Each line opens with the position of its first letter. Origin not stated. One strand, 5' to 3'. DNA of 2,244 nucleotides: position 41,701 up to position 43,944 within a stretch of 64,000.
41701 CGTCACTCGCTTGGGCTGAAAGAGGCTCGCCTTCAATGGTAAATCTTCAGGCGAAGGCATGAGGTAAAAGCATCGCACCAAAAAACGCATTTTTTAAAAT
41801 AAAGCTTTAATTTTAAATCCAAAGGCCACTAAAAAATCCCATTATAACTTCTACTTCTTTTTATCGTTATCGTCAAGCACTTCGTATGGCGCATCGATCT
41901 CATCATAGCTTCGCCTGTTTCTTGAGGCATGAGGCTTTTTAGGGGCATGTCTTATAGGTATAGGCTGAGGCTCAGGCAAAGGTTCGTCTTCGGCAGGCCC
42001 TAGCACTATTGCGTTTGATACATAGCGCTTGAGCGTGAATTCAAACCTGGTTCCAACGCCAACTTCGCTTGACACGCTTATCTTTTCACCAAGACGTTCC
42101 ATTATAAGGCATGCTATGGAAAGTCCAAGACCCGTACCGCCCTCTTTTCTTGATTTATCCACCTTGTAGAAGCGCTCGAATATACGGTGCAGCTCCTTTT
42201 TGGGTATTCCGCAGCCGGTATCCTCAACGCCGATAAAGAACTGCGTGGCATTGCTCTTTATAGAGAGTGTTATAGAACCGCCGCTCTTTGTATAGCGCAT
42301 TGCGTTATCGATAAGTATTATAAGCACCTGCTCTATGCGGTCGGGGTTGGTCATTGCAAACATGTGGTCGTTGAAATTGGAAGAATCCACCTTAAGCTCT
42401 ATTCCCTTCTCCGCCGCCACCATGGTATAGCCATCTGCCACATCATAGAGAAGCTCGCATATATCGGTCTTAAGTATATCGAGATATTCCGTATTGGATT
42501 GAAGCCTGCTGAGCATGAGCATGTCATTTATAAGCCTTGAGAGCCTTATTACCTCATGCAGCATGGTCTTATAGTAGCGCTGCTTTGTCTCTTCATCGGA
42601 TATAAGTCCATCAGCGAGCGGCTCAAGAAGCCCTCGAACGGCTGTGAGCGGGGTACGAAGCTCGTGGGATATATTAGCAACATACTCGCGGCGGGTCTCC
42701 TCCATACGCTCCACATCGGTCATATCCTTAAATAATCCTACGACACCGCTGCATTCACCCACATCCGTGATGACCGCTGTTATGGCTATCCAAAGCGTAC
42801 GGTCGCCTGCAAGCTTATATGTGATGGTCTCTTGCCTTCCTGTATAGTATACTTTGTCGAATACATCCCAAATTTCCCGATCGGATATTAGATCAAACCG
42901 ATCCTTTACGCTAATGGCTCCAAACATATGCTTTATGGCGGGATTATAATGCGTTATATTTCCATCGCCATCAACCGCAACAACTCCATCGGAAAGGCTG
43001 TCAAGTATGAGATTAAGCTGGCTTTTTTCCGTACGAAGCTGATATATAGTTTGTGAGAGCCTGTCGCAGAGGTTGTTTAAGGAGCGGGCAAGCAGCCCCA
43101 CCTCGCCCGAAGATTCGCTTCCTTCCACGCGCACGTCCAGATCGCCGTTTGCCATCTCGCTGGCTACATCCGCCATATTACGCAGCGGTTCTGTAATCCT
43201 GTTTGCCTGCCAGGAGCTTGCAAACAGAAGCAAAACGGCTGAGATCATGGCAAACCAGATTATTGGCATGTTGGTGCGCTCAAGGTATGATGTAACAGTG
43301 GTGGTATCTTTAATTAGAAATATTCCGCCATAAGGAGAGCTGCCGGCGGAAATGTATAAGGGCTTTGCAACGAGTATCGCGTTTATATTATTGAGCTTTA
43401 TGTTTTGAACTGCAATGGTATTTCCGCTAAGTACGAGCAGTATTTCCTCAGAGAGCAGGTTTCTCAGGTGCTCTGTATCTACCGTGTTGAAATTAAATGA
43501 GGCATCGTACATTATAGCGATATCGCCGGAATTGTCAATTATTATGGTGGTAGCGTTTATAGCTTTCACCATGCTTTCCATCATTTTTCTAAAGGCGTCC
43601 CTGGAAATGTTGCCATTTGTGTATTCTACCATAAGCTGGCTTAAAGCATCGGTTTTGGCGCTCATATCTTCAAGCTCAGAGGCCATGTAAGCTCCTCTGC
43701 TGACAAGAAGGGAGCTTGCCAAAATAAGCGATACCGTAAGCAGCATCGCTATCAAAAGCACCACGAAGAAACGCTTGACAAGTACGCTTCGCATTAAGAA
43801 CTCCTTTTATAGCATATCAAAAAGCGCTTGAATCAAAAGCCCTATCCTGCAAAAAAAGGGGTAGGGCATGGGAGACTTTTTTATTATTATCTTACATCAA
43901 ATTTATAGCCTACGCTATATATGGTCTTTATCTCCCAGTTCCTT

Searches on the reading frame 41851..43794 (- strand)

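Call 59: search_protein_families(library=pfam, max_evalue=0.00001, proteins=[window:41851-43794:-])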
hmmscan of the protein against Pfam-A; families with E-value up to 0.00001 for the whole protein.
window:41851-43794:- (647 aa): 4 families
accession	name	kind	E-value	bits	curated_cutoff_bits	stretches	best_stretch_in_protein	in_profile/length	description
PF02518.31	HATPase_c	-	1.6e-27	96.6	26.4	1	483-590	2-109/111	Histidine kinase-, DNA gyrase B-, and HSP90-like ATPase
PF00512.31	HisKA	-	1.9e-18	66.7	26.9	1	368-433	2-65/66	His Kinase A (phospho-acceptor) domain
PF00672.30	HAMP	-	2.7e-13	50.5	25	1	196-247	2-52/53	HAMP domain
PF13188.13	PAS_8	-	2.7e-06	27.5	21.8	1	260-306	3-41/65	PAS domain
